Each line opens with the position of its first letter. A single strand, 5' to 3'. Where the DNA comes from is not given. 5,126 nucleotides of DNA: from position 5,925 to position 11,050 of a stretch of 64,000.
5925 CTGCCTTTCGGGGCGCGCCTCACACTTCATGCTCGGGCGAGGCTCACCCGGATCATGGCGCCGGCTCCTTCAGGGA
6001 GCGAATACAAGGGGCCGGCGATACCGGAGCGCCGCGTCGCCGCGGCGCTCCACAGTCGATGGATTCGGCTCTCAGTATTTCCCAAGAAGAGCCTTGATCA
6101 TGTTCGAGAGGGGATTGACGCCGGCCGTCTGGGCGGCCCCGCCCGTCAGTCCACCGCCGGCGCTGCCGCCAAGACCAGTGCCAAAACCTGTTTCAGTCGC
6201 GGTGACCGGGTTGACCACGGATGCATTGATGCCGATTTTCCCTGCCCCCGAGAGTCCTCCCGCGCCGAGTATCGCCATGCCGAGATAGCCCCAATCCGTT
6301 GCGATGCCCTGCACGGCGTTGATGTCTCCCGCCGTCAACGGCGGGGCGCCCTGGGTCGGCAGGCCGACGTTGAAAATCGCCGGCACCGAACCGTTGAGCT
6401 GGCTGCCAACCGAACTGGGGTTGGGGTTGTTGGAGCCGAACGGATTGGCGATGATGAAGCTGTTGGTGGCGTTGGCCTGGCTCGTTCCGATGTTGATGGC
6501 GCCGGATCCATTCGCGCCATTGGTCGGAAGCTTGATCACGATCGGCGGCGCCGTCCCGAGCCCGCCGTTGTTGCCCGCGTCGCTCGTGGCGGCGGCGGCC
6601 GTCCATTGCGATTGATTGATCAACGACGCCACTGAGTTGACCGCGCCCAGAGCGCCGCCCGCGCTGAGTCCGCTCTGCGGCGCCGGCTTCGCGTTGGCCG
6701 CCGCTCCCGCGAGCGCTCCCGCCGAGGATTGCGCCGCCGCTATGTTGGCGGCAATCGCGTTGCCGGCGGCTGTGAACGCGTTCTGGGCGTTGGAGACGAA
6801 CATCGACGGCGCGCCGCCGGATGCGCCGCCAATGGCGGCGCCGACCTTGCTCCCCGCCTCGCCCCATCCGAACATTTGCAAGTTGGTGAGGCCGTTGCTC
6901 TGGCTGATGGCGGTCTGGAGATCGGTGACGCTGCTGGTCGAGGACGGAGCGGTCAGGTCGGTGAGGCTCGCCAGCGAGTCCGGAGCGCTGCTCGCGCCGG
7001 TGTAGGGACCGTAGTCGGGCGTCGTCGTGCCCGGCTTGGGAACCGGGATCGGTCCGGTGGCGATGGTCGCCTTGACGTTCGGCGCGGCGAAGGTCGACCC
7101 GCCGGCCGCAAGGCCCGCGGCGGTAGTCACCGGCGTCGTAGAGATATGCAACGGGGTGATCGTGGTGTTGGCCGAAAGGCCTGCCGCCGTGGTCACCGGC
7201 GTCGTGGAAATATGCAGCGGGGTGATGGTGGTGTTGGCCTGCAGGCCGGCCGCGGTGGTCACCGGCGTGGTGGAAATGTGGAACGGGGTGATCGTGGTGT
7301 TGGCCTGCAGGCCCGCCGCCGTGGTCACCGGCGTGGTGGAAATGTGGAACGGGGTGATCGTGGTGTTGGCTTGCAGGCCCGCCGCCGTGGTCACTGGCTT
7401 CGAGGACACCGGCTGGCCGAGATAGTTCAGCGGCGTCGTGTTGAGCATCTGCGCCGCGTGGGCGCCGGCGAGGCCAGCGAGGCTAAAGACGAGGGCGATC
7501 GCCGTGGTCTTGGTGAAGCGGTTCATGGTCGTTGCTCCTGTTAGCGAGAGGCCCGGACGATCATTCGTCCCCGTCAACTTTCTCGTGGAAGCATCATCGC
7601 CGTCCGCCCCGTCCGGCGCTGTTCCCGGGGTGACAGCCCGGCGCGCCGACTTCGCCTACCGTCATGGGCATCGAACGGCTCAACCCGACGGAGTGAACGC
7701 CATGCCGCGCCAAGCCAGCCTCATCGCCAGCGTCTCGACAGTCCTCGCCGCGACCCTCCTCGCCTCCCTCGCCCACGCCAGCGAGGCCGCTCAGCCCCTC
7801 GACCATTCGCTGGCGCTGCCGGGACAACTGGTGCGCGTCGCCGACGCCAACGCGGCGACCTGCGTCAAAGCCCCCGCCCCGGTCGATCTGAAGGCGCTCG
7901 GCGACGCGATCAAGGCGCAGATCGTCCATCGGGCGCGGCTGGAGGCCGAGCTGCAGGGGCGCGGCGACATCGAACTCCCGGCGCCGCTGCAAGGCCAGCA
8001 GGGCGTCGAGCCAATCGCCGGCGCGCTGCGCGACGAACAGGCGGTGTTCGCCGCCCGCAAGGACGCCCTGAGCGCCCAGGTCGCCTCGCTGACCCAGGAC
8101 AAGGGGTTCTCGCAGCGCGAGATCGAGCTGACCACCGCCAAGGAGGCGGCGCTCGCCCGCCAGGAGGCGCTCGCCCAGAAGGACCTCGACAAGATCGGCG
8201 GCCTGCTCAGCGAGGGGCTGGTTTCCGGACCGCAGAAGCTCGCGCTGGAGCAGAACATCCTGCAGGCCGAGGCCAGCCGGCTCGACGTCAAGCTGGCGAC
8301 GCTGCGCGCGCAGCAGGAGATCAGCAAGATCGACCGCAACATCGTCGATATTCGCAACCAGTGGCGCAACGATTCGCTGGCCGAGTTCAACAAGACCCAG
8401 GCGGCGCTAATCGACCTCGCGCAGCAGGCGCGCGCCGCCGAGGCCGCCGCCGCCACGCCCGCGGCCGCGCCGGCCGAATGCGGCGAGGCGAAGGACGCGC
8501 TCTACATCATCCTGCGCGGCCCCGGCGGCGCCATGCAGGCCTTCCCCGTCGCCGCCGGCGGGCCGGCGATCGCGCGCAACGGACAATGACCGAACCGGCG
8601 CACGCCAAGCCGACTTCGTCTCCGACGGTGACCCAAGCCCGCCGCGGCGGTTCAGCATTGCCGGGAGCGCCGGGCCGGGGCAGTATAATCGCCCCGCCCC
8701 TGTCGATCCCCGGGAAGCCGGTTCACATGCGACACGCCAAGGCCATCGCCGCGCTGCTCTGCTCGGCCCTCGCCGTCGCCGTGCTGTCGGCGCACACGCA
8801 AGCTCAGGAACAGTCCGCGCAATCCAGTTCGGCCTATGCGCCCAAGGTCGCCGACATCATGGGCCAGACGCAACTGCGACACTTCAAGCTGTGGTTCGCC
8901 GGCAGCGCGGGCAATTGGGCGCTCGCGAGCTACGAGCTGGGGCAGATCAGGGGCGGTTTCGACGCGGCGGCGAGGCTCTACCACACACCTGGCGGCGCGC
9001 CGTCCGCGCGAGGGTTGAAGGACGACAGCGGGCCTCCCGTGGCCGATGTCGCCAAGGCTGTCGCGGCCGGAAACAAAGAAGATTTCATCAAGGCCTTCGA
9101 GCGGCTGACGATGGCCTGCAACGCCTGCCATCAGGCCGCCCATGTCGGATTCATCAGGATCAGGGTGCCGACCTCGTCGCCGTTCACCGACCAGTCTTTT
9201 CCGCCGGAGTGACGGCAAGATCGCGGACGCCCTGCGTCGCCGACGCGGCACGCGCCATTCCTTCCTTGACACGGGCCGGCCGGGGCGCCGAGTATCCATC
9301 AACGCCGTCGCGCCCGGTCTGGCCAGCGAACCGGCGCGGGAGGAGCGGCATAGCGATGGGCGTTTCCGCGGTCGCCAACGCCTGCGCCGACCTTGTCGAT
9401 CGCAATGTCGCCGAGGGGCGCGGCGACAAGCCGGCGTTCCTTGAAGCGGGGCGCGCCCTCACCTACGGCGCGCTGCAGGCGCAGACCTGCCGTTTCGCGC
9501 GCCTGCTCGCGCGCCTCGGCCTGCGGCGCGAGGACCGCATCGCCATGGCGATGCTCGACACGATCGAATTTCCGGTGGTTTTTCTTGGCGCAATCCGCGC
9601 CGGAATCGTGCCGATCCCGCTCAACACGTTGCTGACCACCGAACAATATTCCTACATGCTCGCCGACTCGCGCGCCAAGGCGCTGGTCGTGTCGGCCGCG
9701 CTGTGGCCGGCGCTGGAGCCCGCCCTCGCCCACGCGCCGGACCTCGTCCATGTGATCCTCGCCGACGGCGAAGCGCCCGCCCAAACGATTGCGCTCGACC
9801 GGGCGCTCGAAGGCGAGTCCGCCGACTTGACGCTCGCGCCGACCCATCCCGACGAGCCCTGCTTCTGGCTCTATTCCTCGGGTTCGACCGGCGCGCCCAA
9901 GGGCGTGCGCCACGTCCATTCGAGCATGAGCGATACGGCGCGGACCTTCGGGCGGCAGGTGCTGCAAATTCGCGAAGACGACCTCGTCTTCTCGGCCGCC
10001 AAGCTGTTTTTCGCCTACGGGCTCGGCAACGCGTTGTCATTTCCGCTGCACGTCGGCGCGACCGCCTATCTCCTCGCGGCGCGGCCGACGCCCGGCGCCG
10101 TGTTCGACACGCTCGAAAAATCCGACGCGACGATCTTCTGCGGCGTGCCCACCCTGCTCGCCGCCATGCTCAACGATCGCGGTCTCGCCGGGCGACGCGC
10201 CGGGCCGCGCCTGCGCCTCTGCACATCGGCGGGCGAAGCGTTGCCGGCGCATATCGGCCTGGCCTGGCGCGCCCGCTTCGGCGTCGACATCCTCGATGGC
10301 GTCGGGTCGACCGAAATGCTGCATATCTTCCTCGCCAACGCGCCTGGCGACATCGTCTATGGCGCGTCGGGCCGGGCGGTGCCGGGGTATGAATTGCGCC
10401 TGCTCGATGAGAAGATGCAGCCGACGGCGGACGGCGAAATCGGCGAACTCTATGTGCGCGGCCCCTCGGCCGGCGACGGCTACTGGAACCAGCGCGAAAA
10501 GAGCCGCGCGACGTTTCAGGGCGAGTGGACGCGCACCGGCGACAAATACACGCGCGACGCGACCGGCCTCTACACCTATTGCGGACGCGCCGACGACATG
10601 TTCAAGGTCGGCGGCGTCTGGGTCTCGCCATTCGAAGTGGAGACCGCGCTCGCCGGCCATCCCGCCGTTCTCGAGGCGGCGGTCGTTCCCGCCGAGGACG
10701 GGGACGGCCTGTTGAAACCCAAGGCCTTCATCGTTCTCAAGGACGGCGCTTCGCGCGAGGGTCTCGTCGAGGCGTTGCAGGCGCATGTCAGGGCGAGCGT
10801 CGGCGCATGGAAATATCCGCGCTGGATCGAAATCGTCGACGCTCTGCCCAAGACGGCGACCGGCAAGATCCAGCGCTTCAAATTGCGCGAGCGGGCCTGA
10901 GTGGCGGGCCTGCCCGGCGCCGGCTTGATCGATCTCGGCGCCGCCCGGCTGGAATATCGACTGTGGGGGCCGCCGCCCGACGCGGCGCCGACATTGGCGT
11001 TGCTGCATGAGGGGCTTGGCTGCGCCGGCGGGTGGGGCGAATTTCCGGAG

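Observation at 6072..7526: Secreted 484-aa protein with 22-aa Thr-rich tandem repeats and no known domain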

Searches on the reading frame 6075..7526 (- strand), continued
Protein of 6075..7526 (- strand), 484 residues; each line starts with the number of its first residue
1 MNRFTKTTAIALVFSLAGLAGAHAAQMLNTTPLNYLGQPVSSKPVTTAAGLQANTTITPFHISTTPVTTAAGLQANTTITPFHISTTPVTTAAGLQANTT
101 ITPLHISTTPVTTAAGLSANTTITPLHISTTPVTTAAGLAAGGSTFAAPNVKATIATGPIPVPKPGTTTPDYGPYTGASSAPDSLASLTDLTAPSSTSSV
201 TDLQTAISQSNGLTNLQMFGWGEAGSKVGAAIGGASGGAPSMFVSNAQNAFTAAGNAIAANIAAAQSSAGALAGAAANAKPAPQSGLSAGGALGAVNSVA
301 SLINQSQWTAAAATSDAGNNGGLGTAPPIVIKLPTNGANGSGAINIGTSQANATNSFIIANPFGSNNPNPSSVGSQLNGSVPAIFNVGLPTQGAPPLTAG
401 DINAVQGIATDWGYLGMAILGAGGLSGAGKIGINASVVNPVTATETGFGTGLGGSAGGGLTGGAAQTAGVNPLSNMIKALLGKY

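Call 54: find_encoding_contigs(protein=P0008, flank=3000, max_places=5)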
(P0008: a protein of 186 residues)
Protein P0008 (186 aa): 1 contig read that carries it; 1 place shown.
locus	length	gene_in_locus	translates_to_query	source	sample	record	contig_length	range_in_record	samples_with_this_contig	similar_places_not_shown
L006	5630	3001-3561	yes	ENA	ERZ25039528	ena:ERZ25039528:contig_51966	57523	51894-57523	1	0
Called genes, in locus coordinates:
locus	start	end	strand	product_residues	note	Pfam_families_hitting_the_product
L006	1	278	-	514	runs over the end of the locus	PF00501:AMP-binding, PF13193:AMP-binding_C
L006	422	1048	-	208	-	-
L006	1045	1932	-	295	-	PF25994:HH_AprE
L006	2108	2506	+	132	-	-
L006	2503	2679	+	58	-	-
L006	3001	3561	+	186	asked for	-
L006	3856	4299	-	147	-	PF25179:LMF1_C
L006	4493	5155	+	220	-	-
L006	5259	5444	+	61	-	-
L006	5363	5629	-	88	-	?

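Call 55: find_encoding_contigs(protein=window:6075-7526:-, flank=3000, max_places=5)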
Protein window:6075-7526:- (484 aa): 1 contig read that carries it; 1 place shown.
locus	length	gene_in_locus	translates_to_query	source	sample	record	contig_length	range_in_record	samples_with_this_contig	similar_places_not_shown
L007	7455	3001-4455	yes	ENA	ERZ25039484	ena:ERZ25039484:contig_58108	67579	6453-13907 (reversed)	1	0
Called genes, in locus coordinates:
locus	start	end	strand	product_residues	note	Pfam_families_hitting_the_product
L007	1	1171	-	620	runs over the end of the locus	PF00501:AMP-binding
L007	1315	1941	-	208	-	-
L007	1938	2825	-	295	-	PF25994:HH_AprE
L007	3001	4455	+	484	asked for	-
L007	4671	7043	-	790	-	PF04134:DCC1-like, PF06762:LMF1, PF25179:LMF1_C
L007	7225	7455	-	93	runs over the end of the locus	-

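Call 59: search_solved_structures(query=L004:7761-8462:-, max_evalue=0.00001)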
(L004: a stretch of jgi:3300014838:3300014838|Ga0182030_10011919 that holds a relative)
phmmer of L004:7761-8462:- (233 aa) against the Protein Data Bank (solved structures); distinct sequences matched with E-value up to 0.00001: 103 (the best 60 are shown).
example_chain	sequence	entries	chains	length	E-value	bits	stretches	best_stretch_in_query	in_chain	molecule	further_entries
7pza_A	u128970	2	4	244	2e-44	155.1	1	11-232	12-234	Putative cAMP-binding protein-catabolite gene activator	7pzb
9ya0_MA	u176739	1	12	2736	5.1e-26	95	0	15-119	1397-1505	PCR12, TGME49_219070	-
3d0s_A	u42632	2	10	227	6.1e-23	85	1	12-202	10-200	TRANSCRIPTIONAL REGULATORY PROTEIN | PROBABLE TRANSCRIPTIONAL REGULATORY PROTEIN (PROBABLY CRP/ FNR-FAMILY)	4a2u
3mzh_A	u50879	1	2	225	6.6e-23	84.8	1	12-202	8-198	PROBABLE TRANSCRIPTIONAL REGULATORY PROTEIN (PROBABLY CRP/FNR-FAMILY)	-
3h3u_A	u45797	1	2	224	6.7e-23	84.8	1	12-202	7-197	PROBABLE TRANSCRIPTIONAL REGULATORY PROTEIN (PROBABLY CRP/FNR-FAMILY)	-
3i54_A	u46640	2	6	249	8.3e-23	84.5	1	12-202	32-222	Transcriptional regulator, Crp/Fnr family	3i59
4byy_A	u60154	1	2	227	6.2e-22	81.6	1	13-222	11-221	TRANSCRIPTIONAL REGULATOR, CRP/FNR FAMILY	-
4cyd_A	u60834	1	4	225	6.3e-22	81.6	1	13-222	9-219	PROBABLE TRANSCRIPTION REGULATOR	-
3r6s_A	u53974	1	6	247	7.9e-22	81.3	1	13-222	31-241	transcription regulator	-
5j3u_A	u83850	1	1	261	3.1e-21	79.4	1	10-121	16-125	Protein Kinase A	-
2pqq_A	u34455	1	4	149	1.5e-20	77.1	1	10-145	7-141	Putative transcriptional regulator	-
4ev0_A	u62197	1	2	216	1.9e-19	73.5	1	32-225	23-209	Transcription regulator, Crp family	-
7few_B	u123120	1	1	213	2.2e-17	66.8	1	26-202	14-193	cAMP-activated global transcriptional regulator Vfr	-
2oz6_A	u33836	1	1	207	3.9e-17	66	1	26-202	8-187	Virulence Factor Regulator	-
7ff9_A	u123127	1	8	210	4.1e-17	65.9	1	26-202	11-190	cAMP-activated global transcriptional regulator Vfr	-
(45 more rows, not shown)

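Call 67: search_protein_families(library=pfam, proteins=[P0010, P0002, P0009, P0017, P0027], max_evalue=10)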
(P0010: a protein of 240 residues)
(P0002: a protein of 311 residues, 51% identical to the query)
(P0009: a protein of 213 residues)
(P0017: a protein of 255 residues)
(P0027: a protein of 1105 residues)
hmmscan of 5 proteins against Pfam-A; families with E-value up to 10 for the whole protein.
P0010 (240 aa): 1 family
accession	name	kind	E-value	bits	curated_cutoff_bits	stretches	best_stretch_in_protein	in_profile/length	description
PF07863.16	CtnDOT_TraJ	-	3.6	8.8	28.4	1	174-225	13-63/66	Homologues of TraJ from Bacteroides conjugative transposon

P0002 (311 aa): 0 families

P0009 (213 aa): 1 family
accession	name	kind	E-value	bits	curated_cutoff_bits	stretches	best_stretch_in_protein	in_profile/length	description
PF07114.16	TMEM126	-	0.13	12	25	1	70-100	35-65/181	Transmembrane protein 126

P0017 (255 aa): 0 families

P0027 (1105 aa): 10 families
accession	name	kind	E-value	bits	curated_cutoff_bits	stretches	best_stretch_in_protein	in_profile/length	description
PF12799.13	LRR_4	-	5.8e-66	217.5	27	13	286-326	2-43/44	Leucine Rich repeats (2 copies)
PF23952.1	LRR_EndoS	-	8.5e-33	113.5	27.9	8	245-326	27-101/116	Endo-beta-N-acetylglucosaminidase EndoS LRR domain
PF16095.11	COR-A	-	5.2e-17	62.5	35.3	1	732-862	19-142/143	C-terminal of Roc, COR-A domain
PF08477.19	Roc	-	1e-13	52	27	1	511-637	1-119/119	Ras of Complex, Roc, domain of DAPkinase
PF21832.1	DUF6892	-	3.5e-10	40.6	24.6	0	275-275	100-100/136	Family of unknown function (DUF6892)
PF23598.1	LRR_14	-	1.4e-09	37.7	40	4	216-403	22-197/353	Leucine-rich repeat region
PF00071.28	Ras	-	9.8e-05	22.4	21.6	1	511-591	1-80/162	Ras family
PF25497.1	COR-B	-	0.007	16.6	27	1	889-973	7-81/145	C-terminal of Roc, COR-B domain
PF05159.20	Capsule_synth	-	0.21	11.5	20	0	187-217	243-273/310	Capsule polysaccharide biosynthesis protein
PF13019.12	Sde2_N_Ubi_yeast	-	1.7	9.6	26.4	0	121-146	5-30/86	Yeast Splicing regulator sde2, N-terminal ubiquitin domain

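Call 83: list_cluster_members(proteins=[window:6075-7526:-, window:3021-3299:+, window:13511-14959:+, window:7702-8586:+])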
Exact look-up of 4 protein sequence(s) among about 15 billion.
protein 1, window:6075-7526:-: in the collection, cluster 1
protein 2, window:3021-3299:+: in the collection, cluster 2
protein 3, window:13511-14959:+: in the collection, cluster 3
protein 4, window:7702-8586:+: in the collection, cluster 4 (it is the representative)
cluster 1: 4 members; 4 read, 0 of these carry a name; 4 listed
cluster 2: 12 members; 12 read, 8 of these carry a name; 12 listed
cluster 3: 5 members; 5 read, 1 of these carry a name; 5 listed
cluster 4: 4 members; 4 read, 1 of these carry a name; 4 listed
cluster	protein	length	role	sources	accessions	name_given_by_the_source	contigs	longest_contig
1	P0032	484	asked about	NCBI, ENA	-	-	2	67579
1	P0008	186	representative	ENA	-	-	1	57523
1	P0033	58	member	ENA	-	-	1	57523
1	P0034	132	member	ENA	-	-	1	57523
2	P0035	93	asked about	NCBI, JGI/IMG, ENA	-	-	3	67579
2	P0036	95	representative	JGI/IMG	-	hypothetical protein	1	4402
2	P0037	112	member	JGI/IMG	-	hypothetical protein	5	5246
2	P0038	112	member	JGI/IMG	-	hypothetical protein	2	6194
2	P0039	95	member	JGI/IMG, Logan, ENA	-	hypothetical protein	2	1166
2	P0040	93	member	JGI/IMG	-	hypothetical protein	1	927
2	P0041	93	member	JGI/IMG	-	hypothetical protein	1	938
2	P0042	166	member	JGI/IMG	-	hypothetical protein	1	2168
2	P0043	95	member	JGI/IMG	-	hypothetical protein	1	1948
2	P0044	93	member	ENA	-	-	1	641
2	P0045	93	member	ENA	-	-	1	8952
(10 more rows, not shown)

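Call 84: search_protein_families(library=pfam, proteins=[P0023, P0028, P0024, P0030, P0001, P0005, P0003, P0007, P0014, P0019], max_evalue=0.1)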
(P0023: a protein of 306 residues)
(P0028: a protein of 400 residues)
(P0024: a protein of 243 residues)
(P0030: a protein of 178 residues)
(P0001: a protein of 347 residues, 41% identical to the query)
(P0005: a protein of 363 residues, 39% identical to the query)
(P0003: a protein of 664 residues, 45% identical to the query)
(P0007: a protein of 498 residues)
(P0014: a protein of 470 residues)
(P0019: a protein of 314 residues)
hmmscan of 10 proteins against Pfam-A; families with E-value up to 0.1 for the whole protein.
P0023 (306 aa): 0 families

P0028 (400 aa): 3 families
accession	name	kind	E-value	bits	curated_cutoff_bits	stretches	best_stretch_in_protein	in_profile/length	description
PF21724.2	DUF6861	-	1.2e-05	25.2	28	1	338-391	37-90/194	Family of unknown function (DUF6861)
PF25533.1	Lysostaphin_N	-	0.00033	21.1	60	1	132-215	19-102/103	Lysostaphin, N-terminal domain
PF13488.11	Gly-zipper_Omp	-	0.028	14.8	25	1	346-383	1-40/46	Glycine zipper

P0024 (243 aa): 0 families

P0030 (178 aa): 0 families

P0001 (347 aa): 0 families

P0005 (363 aa): 0 families

P0003 (664 aa): 0 families

P0007 (498 aa): 0 families

P0014 (470 aa): 0 families

P0019 (314 aa): 0 families

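Call 86: search_solved_structures(query=L004:7761-8462:-, max_evalue=1e-30, show_alignments=1)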
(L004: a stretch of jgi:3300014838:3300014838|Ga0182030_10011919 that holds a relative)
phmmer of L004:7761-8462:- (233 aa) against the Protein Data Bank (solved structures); distinct sequences matched with E-value up to 1e-30: 1.
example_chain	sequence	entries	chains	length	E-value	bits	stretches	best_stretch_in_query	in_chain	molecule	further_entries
7pza_A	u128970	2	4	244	2e-44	155.1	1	11-232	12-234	Putative cAMP-binding protein-catabolite gene activator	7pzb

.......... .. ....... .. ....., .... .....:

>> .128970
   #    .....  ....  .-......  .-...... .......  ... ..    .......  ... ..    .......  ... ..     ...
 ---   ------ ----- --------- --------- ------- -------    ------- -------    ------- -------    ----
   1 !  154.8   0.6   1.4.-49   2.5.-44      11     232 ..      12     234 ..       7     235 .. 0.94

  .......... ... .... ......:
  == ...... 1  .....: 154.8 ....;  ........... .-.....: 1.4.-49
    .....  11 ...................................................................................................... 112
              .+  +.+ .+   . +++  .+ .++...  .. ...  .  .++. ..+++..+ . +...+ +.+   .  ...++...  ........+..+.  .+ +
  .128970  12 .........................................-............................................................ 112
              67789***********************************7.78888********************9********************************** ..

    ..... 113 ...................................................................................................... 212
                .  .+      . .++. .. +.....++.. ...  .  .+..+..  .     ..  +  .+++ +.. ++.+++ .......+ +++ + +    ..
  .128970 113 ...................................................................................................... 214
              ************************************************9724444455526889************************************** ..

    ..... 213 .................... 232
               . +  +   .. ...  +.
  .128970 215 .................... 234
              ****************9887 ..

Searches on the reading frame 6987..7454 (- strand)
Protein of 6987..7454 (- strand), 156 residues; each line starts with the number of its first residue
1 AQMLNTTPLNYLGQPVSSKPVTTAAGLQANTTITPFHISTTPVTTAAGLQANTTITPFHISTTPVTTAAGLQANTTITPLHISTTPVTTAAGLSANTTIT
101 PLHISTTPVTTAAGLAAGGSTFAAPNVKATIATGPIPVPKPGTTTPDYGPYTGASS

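Call 72: predict_structure(alignment_id=A4)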
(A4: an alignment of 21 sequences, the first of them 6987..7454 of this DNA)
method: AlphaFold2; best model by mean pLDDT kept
length: 156 residues; sequences in the alignment: 21
mean_pLDDT: 59.1   pTM: 0.39
mean pLDDT of the five models: 59.1, 58.4, 50.9, 50.0, 48.7
residues with pLDDT >= 90: 0; 70-90: 20; 50-70: 109; < 50: 27
segments of 3 or more residues with pLDDT < 50: 1-6, 104-118
pLDDT, mean of each block of 10 residues (from residue 1): 51 67 57 60 59 63 58 62 56 55 45 45 63 81 67 56
secondary structure, 60 per line:
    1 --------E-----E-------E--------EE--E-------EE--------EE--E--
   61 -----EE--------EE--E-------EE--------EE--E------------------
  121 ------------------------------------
elements in order:

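Call 76: fold_search(model_id=the predicted structure, library=pdb)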
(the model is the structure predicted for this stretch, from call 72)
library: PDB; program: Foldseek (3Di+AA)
matches with E <= 10: 0; with E <= 0.001: 0
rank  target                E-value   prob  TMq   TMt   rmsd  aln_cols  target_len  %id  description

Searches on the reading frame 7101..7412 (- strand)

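Call 67: search_protein_families(library=pfam, proteins=[window:7101-7412:-], max_evalue=10)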
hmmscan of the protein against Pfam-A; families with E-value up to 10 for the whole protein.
window:7101-7412:- (104 aa): 3 families
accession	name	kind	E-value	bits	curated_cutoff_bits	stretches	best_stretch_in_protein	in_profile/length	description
PF08666.17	SAF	-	0.0037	18.2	21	1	53-76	6-29/63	SAF domain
PF03781.23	FGE-sulfatase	-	0.44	10.6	23.3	0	11-32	26-47/255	Sulfatase-modifying factor enzyme 1-like domain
PF23537.1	Microp_apicomplexa_22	-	1.6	9.6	27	0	17-51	25-59/72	Apicomplexa microprotein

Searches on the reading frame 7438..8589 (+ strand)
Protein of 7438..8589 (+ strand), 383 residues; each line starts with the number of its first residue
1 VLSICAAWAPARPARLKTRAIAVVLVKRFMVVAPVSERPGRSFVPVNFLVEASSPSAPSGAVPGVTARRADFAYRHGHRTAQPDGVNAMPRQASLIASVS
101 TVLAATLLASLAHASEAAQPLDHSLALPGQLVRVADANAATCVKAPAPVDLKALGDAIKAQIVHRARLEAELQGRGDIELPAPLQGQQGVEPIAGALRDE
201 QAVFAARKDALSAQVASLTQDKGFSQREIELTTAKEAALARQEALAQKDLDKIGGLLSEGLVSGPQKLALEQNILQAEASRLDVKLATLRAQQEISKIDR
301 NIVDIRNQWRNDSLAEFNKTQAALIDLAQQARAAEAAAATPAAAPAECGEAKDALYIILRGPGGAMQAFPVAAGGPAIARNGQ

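Call 14: search_protein_families(library=pfam, proteins=[window:7438-8589:+], max_evalue=0.001)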
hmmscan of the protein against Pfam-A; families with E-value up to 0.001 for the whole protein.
window:7438-8589:+ (383 aa): 0 families

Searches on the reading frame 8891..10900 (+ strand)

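Call 14: search_protein_families(library=pfam, proteins=[window:8891-10900:+], max_evalue=0.001)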
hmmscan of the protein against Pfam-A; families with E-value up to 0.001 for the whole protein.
window:8891-10900:+ (669 aa): 2 families
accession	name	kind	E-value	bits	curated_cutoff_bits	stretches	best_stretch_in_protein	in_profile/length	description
PF00501.34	AMP-binding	-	2.4e-79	267.3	29.9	1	173-532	4-384/384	AMP-binding enzyme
PF13193.12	AMP-binding_C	-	2.9e-19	70.2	24.5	1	582-659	1-76/76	AMP-binding enzyme C-terminal domain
